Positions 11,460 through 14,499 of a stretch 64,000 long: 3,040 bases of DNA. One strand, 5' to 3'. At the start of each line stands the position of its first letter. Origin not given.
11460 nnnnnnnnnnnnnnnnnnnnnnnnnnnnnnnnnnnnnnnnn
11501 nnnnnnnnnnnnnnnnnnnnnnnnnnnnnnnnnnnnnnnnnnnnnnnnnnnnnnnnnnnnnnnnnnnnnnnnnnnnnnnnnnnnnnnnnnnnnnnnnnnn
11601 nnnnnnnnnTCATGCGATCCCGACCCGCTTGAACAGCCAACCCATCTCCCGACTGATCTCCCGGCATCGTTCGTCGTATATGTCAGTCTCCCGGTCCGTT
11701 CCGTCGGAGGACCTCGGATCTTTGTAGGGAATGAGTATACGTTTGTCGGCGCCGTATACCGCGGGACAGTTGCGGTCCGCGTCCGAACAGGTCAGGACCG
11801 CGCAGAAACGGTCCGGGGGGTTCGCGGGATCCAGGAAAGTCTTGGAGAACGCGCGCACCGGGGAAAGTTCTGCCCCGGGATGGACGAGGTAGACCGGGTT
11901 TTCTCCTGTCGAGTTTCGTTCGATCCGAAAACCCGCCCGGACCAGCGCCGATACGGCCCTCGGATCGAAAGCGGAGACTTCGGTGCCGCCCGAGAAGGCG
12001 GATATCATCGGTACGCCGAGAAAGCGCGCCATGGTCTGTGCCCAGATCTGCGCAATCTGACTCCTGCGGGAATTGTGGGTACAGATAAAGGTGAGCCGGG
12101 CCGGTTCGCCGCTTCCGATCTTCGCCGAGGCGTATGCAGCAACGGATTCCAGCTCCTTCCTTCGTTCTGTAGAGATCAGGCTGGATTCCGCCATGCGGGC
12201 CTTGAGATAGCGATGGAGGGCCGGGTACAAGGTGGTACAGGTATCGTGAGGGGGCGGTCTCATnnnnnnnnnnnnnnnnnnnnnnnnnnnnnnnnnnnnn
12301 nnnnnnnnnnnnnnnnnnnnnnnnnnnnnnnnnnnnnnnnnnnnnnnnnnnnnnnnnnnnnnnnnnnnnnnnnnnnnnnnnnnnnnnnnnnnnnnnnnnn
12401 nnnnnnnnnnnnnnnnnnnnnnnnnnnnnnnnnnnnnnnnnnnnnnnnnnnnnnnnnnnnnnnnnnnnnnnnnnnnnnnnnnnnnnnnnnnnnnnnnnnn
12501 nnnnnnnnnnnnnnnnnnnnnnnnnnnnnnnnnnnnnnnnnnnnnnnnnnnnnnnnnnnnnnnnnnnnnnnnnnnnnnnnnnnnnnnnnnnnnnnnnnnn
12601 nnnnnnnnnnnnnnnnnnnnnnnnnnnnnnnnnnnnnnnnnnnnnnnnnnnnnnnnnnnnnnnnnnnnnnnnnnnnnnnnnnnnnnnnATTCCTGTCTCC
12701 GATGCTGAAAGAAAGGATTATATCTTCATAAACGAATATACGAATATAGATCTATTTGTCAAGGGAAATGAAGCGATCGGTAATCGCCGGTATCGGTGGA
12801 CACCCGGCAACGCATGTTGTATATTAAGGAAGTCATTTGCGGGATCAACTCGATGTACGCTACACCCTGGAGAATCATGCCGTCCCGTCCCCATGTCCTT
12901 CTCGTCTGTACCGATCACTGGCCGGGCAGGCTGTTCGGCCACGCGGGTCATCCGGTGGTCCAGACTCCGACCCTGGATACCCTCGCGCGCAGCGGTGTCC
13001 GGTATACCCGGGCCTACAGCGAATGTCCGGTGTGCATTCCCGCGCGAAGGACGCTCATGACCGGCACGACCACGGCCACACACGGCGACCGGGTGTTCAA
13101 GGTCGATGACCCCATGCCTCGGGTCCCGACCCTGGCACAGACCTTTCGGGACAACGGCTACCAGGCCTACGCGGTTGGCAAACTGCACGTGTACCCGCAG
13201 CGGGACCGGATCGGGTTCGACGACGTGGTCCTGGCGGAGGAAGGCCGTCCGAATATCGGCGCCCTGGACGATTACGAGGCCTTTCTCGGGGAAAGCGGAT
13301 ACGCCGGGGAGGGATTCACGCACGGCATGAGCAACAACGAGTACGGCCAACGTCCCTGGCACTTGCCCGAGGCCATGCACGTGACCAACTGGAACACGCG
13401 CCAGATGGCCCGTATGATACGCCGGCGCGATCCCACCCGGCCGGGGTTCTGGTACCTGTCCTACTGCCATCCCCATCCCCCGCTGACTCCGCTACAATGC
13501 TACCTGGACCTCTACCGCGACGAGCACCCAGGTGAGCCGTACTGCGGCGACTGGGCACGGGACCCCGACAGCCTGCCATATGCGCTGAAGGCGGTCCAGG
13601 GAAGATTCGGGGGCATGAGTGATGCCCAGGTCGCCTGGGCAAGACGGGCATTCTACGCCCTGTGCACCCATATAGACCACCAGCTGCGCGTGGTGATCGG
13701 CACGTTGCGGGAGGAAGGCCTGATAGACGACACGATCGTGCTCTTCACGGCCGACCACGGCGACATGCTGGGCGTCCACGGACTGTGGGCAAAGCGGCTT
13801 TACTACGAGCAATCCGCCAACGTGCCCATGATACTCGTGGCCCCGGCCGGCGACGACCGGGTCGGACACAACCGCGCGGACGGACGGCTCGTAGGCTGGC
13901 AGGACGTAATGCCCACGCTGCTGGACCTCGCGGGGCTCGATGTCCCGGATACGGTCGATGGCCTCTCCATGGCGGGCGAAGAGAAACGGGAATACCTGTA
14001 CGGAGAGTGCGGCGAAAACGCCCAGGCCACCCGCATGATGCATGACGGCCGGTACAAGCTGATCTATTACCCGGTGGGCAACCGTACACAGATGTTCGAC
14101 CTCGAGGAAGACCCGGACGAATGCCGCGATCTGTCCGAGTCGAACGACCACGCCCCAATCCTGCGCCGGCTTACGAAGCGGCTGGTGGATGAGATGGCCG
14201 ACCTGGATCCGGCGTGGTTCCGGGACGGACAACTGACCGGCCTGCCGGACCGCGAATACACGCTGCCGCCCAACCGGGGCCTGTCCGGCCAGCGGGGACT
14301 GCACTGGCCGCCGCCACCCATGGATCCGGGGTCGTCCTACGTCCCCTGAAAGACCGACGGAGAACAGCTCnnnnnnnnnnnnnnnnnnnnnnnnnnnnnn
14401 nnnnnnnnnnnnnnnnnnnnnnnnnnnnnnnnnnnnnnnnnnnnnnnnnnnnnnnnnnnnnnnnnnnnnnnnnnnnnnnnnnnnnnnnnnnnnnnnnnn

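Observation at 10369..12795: ars operon (arsR-arsC-acr3) interrupted by a perfect 21-bp x6 tandem array with ATG-initiated heptad units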

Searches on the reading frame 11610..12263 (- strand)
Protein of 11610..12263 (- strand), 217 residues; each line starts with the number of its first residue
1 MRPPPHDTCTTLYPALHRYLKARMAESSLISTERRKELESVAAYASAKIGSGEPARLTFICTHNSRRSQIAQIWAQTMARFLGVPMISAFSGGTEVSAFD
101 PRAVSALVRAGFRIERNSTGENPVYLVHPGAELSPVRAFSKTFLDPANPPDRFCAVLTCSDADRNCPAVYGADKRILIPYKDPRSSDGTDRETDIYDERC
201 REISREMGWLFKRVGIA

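Call 6: search_protein_families(library=pfam, proteins=[window:11610-12263:-], max_evalue=0.01)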
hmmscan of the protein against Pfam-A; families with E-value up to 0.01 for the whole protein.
window:11610-12263:- (217 aa): 1 family
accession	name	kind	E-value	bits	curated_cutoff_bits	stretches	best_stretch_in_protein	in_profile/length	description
PF01451.26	LMWPc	-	0.00027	21.6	23.2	1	58-115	2-63/144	Low molecular weight phosphotyrosine protein phosphatase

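Call 7: find_encoding_contigs(protein=window:11610-12263:-, flank=3000, max_places=10)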
Protein window:11610-12263:- (217 aa): no gene with exactly this product is on record in the collection.

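Call 17: find_homologous_proteins(query=window:11610-12263:-, max_evalue=1e-20)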
Query window:11610-12263:- (217 aa): 7757 proteins with E <= 1e-20 among 8000 candidates; the best 120 are listed.
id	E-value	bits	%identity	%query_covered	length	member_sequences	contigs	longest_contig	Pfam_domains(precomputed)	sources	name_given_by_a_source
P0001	4.4e-130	450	91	100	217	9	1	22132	PF01451.28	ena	-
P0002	1.5e-128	445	90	100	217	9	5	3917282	-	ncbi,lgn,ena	-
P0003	1.0e-120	419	86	100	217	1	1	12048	PF01451.28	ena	-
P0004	2.2e-108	379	76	100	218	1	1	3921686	PF01451.28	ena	-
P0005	1.3e-106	373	86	89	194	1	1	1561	-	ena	-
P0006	7.0e-97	341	70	99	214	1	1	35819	-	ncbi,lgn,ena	-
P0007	7.2e-95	335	68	99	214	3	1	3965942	-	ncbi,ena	-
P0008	4.0e-94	332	68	100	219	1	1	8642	-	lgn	-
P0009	3.1e-93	329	68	98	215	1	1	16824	PF01451.28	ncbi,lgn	-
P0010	7.2e-93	328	68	100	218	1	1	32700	PF01451.28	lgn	-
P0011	8.5e-93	328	68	99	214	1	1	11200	PF01451.28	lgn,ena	-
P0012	9.6e-93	328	66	99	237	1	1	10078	PF01451.28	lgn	-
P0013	1.0e-92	328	68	97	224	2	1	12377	PF01451.28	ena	-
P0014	7.2e-92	325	67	97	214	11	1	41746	-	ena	-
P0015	2.6e-91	323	67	98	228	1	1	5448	PF01451.28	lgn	-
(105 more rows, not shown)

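Call 18: find_encoding_contigs(protein=P0002, flank=2500, max_places=10)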
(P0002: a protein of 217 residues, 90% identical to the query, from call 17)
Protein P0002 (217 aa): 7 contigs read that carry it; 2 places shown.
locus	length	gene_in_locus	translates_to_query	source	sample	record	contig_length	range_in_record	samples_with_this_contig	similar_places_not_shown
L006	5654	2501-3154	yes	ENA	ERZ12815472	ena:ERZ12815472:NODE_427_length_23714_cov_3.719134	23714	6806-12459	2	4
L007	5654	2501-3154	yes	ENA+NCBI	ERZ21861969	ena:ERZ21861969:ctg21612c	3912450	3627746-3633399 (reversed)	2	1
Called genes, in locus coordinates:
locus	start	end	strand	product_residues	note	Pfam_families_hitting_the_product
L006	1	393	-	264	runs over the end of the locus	PF02265:S1-P1_nuclease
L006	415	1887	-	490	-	PF00884:Sulfatase, PF16347:SGSH_C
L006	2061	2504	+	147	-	PF01022:HTH_5, PF12840:HTH_20 (weak)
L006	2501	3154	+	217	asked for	-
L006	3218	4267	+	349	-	PF01758:SBF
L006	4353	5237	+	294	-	PF00892:EamA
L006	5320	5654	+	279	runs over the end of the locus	PF04909:Amidohydro_2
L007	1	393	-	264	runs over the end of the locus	PF02265:S1-P1_nuclease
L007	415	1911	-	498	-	PF00884:Sulfatase, PF16347:SGSH_C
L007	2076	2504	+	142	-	PF01022:HTH_5, PF12840:HTH_20 (weak)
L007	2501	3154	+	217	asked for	-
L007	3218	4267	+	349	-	PF01758:SBF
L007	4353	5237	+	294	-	PF00892:EamA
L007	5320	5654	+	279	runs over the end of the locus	PF04909:Amidohydro_2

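Call 19: find_encoding_contigs(protein=P0001, flank=2500, max_places=10)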
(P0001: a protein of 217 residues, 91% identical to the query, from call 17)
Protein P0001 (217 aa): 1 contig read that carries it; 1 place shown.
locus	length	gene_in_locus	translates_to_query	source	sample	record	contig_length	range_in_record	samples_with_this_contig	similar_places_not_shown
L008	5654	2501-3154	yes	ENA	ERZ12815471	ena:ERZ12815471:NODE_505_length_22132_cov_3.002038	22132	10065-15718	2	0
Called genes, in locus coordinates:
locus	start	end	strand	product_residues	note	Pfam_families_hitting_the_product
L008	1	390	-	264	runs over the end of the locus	PF02265:S1-P1_nuclease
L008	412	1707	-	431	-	PF00884:Sulfatase, PF16347:SGSH_C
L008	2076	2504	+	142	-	PF01022:HTH_5, PF12840:HTH_20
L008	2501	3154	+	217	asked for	PF01451:LMWPc (faint)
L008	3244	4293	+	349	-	PF01758:SBF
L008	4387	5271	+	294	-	PF00892:EamA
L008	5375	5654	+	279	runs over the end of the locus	PF04909:Amidohydro_2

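Call 20: find_encoding_contigs(protein=P0003, flank=2500, max_places=6)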
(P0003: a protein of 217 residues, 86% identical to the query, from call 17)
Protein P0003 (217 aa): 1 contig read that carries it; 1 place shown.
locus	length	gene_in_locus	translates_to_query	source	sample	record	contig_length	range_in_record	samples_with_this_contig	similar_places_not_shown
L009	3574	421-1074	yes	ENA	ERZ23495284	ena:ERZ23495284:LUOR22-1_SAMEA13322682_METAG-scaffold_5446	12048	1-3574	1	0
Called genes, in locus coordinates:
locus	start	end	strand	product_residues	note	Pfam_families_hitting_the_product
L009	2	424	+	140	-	?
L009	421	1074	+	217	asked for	PF01451:LMWPc (faint)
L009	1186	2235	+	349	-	PF01758:SBF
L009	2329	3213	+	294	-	PF00892:EamA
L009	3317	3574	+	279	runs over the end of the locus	PF04909:Amidohydro_2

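Call 21: find_encoding_contigs(protein=P0004, flank=2500, max_places=6)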
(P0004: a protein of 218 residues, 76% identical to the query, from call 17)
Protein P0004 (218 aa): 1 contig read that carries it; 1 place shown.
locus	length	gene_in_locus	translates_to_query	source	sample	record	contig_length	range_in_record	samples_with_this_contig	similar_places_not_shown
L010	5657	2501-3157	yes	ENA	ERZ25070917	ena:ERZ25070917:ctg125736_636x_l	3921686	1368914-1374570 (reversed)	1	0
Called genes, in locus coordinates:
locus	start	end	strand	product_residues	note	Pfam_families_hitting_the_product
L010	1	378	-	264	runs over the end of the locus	PF02265:S1-P1_nuclease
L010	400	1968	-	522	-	PF00884:Sulfatase, PF16347:SGSH_C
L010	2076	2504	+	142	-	PF01022:HTH_5, PF12840:HTH_20 (weak)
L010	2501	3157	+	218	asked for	PF01451:LMWPc (weak)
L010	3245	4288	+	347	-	PF01758:SBF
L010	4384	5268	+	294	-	PF00892:EamA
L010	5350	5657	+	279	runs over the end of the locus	PF04909:Amidohydro_2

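Call 24: find_encoding_contigs(protein=P0006, flank=2500, max_places=6)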
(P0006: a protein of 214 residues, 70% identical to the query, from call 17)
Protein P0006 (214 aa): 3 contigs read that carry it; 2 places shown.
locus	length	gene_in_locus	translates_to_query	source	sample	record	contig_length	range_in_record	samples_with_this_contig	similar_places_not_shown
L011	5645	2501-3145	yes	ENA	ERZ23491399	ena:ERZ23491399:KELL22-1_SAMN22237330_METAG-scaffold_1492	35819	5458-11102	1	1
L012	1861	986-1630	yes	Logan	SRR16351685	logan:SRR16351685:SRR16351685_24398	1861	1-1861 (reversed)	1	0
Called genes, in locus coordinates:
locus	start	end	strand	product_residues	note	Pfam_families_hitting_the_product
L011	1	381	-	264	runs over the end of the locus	PF02265:S1-P1_nuclease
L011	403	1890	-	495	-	PF00884:Sulfatase, PF16347:SGSH_C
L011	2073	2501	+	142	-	PF01022:HTH_5, PF12840:HTH_20 (weak)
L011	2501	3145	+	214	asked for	-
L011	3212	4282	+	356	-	PF01758:SBF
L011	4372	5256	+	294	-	PF00892:EamA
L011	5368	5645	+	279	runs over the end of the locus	PF04909:Amidohydro_2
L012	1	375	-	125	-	?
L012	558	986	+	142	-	PF01022:HTH_5, PF12840:HTH_20 (weak)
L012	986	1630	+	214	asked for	-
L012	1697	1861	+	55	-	?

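Call 25: find_encoding_contigs(protein=P0007, flank=2500, max_places=6)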
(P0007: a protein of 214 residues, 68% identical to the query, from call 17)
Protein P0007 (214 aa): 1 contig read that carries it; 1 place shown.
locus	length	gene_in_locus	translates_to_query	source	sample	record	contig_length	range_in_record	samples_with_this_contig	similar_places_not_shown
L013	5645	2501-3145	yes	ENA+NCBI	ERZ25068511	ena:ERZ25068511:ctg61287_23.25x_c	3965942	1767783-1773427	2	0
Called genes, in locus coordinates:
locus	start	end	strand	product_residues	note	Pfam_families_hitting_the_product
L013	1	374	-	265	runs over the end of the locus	PF02265:S1-P1_nuclease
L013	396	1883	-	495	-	PF00884:Sulfatase, PF16347:SGSH_C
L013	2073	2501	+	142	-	PF01022:HTH_5, PF12840:HTH_20 (weak)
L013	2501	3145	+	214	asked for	-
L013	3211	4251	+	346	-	PF01758:SBF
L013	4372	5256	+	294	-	PF00892:EamA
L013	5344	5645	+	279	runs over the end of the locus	PF04909:Amidohydro_2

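Call 26: find_encoding_contigs(protein=P0005, flank=2500, max_places=6)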
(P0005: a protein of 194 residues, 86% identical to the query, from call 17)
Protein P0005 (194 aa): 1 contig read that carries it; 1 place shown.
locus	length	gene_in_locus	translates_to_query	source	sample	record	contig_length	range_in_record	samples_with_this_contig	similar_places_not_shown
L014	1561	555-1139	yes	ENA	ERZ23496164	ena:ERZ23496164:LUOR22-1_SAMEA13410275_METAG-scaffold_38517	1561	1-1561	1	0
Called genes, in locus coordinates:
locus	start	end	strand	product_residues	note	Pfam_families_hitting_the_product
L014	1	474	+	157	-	?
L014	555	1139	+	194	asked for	-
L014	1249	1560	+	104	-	?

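Call 32: list_cluster_members(proteins=[P0001, P0002, P0003])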
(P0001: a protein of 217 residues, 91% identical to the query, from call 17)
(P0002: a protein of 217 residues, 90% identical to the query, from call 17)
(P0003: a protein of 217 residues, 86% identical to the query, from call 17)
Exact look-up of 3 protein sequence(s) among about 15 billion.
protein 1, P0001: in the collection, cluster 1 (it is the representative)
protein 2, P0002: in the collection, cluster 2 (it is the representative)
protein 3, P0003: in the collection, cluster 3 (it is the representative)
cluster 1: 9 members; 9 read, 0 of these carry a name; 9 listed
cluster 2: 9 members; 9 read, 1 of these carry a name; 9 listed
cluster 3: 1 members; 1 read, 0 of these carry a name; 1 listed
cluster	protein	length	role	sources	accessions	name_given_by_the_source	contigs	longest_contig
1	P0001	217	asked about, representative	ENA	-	-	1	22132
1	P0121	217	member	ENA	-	-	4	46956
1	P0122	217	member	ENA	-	-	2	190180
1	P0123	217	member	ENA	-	-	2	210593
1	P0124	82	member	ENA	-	-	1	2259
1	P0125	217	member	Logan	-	-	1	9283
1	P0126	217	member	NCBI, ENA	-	-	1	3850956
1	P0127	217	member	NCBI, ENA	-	-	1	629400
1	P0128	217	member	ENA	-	-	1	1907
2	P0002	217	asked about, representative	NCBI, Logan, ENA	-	-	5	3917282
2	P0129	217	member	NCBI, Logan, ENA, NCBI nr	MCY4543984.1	MAG: protein-tyrosine-phosphatase [Gemmatimonadetes bacterium] | protein-tyrosine-phosphatase [Gemmatimonadota bacterium]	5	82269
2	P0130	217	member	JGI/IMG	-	-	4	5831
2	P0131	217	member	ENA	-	-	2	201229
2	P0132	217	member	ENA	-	-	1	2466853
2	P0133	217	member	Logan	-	-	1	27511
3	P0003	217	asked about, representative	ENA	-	-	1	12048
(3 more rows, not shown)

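Call 35: find_encoding_contigs(protein=P0132, flank=2500, max_places=10)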
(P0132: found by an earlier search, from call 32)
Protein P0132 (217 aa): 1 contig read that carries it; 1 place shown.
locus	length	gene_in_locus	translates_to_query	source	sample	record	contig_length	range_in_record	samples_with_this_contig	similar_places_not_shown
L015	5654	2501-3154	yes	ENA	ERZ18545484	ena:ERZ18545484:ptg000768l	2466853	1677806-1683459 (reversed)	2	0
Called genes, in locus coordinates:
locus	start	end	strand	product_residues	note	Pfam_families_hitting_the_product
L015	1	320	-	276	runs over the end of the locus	PF02265:S1-P1_nuclease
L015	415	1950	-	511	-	PF00884:Sulfatase, PF16347:SGSH_C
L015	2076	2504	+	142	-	PF01022:HTH_5, PF12840:HTH_20 (weak)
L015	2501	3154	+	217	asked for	PF01451:LMWPc (weak)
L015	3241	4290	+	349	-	PF01758:SBF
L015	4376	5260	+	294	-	PF00892:EamA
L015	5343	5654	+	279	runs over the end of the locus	PF04909:Amidohydro_2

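Call 36: find_encoding_contigs(protein=P0127, flank=2500, max_places=10)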
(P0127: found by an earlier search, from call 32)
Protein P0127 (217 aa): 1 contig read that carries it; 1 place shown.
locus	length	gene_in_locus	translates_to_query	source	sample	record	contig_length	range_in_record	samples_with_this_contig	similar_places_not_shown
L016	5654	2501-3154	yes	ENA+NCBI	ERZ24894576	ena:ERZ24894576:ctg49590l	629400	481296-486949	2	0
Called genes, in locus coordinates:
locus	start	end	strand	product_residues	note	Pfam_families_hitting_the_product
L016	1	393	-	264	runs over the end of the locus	PF02265:S1-P1_nuclease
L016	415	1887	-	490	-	PF00884:Sulfatase, PF16347:SGSH_C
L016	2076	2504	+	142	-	PF01022:HTH_5, PF12840:HTH_20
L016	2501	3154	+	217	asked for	PF01451:LMWPc (faint)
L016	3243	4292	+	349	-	PF01758:SBF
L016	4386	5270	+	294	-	PF00892:EamA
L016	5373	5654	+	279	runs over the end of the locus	PF04909:Amidohydro_2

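Call 38: find_encoding_contigs(protein=P0131, flank=2500, max_places=10)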
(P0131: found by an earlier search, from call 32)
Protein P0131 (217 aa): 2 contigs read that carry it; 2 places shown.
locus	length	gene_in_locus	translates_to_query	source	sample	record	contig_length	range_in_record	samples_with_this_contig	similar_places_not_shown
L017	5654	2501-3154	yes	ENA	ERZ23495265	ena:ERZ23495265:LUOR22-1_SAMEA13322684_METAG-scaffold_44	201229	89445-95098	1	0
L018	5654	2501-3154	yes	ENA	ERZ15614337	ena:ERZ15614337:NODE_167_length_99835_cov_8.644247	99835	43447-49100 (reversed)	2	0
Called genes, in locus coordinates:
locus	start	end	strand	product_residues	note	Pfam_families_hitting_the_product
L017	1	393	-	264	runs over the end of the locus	PF02265:S1-P1_nuclease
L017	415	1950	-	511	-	PF00884:Sulfatase, PF16347:SGSH_C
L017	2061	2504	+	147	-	PF01022:HTH_5, PF12840:HTH_20 (weak)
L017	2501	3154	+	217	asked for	PF01451:LMWPc (weak)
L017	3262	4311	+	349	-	PF01758:SBF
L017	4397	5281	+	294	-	PF00892:EamA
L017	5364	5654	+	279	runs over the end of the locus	PF04909:Amidohydro_2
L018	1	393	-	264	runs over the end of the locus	PF02265:S1-P1_nuclease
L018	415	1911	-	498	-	PF00884:Sulfatase, PF16347:SGSH_C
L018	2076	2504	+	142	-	PF01022:HTH_5, PF12840:HTH_20 (weak)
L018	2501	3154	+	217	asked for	PF01451:LMWPc (weak)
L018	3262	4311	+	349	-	PF01758:SBF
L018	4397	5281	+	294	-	PF00892:EamA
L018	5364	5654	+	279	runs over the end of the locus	PF04909:Amidohydro_2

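Call 45: search_protein_families(library=ncbifam, proteins=[window:11610-12263:-], max_evalue=0.001)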
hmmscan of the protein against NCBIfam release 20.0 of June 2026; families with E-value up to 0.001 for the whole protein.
window:11610-12263:- (217 aa): 3 families
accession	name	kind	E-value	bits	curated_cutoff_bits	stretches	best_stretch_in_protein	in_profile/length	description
TIGR02691.1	arsC_pI258_fam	equivalog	4e-10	40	174.3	1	58-115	2-55/129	arsenate reductase (thioredoxin)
NF010053.0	PRK13530.1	subfamily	1.1e-08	35.5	215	1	57-115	6-60/133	arsenate reductase (thioredoxin)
TIGR02689.1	ars_reduc_gluta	equivalog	3.2e-07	30.6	157.6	1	57-116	3-58/126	arsenate reductase, glutathione/glutaredoxin type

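Call 46: search_solved_structures(query=window:11610-12263:-, max_evalue=0.01, show_alignments=1)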
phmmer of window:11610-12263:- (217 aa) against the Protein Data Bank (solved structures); distinct sequences matched with E-value up to 0.01: 11.
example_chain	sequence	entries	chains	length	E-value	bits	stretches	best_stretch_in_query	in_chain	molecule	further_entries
1jl3_A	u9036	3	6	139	9.2e-08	35.3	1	57-117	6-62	ARSENATE REDUCTASE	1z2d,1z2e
8p5n_A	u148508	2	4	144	2.6e-07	33.8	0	152-211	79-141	Low molecular weight phosphatase family protein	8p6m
1lju_A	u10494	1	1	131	1.1e-06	31.7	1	57-116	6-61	arsenate reductase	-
1ljl_A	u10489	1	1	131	2.1e-06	30.8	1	57-116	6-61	arsenate reductase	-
2cd7_A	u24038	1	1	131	2.2e-06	30.8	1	57-115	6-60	PROTEIN ARSC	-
2ipa_B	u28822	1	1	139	1.5e-05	28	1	57-117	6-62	Protein arsC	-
1jf8_A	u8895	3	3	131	2.8e-05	27.2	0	57-116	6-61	arsenate reductase | Protein arsC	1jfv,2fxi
1lk0_A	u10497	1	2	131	5e-05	26.3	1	57-116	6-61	arsenate reductase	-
1rxe_A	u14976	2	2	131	0.00049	23.1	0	57-116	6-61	Arsenate reductase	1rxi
2l19_A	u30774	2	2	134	0.0019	21.1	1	56-117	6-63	Arsenate reductase | Glutaredoxin arsenate reductase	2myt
2l17_A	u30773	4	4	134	0.0098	18.8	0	56-116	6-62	Arsenate reductase | Glutaredoxin arsenate reductase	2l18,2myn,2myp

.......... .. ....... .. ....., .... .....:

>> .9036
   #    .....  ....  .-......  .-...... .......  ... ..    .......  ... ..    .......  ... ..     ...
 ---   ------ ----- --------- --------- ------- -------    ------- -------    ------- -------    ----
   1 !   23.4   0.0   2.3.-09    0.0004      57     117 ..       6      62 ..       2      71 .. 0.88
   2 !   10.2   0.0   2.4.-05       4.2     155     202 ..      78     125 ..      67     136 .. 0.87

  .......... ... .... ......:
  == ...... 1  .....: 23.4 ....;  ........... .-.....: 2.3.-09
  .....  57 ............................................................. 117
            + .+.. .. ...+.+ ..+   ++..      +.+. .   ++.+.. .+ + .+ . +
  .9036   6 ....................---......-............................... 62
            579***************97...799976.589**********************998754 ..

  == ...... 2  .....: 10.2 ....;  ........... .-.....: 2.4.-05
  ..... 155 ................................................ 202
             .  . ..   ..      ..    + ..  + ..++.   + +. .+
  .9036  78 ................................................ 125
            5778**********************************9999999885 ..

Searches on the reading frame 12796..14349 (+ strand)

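Call 6: search_protein_families(library=pfam, proteins=[window:12796-14349:+], max_evalue=0.01)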
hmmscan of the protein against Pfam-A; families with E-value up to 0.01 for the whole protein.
window:12796-14349:+ (517 aa): 5 families
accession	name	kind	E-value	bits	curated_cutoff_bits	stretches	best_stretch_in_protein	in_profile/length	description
PF00884.28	Sulfatase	-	1.9e-38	132.9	25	1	32-380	1-300/301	Sulfatase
PF16347.10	SGSH_C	-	1.9e-17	64.3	29.3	1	326-466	1-151/154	N-sulphoglucosamine sulphohydrolase, C-terminal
PF02995.22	DUF229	-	0.0028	16.8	25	1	286-326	306-346/496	Protein of unknown function (DUF229)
PF01663.27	Phosphodiest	-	0.0043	17.1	23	0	56-97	19-61/342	Type I phosphodiesterase / nucleotide pyrophosphatase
PF14707.11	Sulfatase_C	-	0.0075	17.3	30.9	0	432-470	57-96/127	C-terminal region of aryl-sulfatase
